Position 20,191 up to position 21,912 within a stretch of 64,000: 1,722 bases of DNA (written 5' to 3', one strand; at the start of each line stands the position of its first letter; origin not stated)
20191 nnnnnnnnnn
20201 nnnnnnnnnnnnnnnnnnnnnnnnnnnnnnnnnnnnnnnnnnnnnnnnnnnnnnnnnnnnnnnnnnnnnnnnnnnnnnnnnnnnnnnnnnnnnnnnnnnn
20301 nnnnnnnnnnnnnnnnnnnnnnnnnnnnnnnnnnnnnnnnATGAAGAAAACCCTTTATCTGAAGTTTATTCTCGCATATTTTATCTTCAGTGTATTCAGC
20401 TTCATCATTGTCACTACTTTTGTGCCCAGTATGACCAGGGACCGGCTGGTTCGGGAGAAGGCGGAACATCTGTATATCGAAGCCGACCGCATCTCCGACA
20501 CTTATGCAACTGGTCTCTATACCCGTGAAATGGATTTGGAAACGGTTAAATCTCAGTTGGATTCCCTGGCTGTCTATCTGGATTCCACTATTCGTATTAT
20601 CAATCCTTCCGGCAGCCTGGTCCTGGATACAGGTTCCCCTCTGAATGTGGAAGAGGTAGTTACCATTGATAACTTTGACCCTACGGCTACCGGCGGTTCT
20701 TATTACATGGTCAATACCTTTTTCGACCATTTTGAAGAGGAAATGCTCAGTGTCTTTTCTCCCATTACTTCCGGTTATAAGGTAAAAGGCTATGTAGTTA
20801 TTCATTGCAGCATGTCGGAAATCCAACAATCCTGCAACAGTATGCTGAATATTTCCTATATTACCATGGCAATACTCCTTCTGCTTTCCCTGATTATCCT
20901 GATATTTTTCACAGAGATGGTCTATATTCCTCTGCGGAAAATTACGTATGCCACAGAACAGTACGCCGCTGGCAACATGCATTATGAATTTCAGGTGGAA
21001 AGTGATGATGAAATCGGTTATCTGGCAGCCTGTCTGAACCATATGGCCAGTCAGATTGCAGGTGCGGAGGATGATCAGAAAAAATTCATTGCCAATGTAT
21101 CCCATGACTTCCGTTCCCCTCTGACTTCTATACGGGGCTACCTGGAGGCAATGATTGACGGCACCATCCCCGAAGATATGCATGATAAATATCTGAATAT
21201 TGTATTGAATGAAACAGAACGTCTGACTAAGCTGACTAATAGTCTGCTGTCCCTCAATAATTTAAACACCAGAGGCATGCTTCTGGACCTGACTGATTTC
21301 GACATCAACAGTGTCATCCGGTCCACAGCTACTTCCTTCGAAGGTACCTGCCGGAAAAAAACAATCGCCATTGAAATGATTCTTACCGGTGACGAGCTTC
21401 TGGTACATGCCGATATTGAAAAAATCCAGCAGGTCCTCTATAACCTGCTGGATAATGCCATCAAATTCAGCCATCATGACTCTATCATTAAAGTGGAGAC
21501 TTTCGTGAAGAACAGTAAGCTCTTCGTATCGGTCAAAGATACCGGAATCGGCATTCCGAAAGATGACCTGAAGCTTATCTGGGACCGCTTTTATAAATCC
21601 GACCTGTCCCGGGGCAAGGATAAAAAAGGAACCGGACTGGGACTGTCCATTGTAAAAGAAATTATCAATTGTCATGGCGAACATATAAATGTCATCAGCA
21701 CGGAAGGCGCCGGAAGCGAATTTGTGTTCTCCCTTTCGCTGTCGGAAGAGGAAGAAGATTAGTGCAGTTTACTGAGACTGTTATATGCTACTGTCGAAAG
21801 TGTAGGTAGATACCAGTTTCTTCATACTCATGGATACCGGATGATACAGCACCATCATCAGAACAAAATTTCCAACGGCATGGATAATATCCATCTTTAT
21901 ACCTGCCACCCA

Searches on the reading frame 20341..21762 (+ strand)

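Call 8: search_protein_families(library=pfam, proteins=[window:20341-21762:+])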
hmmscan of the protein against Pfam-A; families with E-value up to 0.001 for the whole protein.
window:20341-21762:+ (473 aa): 4 families
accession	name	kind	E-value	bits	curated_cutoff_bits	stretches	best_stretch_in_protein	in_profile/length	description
PF02518.31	HATPase_c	-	6.7e-26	91.4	26.4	1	358-467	2-109/111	Histidine kinase-, DNA gyrase B-, and HSP90-like ATPase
PF00512.31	HisKA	-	1.4e-15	57.6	26.9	1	246-308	2-63/66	His Kinase A (phospho-acceptor) domain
PF14501.12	HATPase_c_5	-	2.5e-07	31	22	1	362-455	6-92/102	GHKL domain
PF00672.30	HAMP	-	2.4e-05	25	25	1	197-239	9-51/53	HAMP domain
